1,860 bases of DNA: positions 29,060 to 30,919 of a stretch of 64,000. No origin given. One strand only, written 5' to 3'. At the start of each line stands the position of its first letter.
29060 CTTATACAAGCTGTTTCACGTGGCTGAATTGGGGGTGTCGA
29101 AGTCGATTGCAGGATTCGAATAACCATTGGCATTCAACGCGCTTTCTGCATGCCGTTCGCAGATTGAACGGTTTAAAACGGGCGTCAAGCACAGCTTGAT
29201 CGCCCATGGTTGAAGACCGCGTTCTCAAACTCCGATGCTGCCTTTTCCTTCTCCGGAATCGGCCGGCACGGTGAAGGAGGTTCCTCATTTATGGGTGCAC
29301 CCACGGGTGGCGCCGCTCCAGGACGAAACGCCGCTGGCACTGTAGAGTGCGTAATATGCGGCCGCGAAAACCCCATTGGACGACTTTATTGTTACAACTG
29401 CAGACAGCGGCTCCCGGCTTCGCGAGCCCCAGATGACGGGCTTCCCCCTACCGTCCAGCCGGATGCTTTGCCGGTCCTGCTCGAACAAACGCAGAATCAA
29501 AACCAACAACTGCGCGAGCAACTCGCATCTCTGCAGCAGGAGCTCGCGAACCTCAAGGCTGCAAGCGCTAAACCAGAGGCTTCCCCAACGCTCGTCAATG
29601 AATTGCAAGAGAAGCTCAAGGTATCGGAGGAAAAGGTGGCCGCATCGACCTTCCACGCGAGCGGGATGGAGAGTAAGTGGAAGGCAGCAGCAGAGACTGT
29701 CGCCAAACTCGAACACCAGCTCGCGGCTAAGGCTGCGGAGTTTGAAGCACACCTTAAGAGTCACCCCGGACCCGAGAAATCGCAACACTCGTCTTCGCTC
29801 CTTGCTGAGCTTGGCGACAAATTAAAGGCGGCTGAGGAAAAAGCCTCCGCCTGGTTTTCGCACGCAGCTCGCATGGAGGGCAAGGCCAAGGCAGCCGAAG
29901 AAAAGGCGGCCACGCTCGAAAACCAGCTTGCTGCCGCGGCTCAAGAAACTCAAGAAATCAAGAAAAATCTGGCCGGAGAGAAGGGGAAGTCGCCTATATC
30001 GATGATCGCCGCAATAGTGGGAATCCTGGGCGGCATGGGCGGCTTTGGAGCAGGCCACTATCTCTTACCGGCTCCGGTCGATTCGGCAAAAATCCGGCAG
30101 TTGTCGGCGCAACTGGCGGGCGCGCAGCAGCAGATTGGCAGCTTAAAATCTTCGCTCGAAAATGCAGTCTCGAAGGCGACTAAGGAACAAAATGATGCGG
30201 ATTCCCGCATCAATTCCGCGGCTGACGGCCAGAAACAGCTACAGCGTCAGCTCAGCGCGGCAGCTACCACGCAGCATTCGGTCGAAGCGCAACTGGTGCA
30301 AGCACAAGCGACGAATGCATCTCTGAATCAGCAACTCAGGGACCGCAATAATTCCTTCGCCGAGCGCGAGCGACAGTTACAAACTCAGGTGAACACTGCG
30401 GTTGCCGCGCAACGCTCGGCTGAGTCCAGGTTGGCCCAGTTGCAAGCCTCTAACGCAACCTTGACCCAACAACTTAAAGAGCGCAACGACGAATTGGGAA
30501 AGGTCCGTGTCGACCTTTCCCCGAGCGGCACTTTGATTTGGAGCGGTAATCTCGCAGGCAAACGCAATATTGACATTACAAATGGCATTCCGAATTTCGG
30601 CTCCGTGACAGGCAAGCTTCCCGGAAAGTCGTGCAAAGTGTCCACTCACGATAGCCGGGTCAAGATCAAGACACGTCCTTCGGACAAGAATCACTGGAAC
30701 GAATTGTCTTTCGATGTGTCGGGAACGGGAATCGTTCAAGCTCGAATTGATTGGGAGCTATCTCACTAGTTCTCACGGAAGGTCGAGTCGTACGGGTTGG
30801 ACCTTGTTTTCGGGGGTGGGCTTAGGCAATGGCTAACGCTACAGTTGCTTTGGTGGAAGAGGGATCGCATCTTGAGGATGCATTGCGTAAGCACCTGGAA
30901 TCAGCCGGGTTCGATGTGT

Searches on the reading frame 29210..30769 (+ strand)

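Call 6: search_protein_families(library=pfam, proteins=[window:29210-30769:+], max_evalue=0.01)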
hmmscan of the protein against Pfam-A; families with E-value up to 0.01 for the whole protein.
window:29210-30769:+ (519 aa): 2 families
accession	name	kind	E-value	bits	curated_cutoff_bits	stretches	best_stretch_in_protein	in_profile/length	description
PF12795.12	MscS_porin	-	0.0036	17.4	34.4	1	162-258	40-140/238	Mechanosensitive ion channel porin domain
PF14915.12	CCDC144C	-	0.0041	16.2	35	0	391-426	327-362/534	CCDC144C protein coiled-coil region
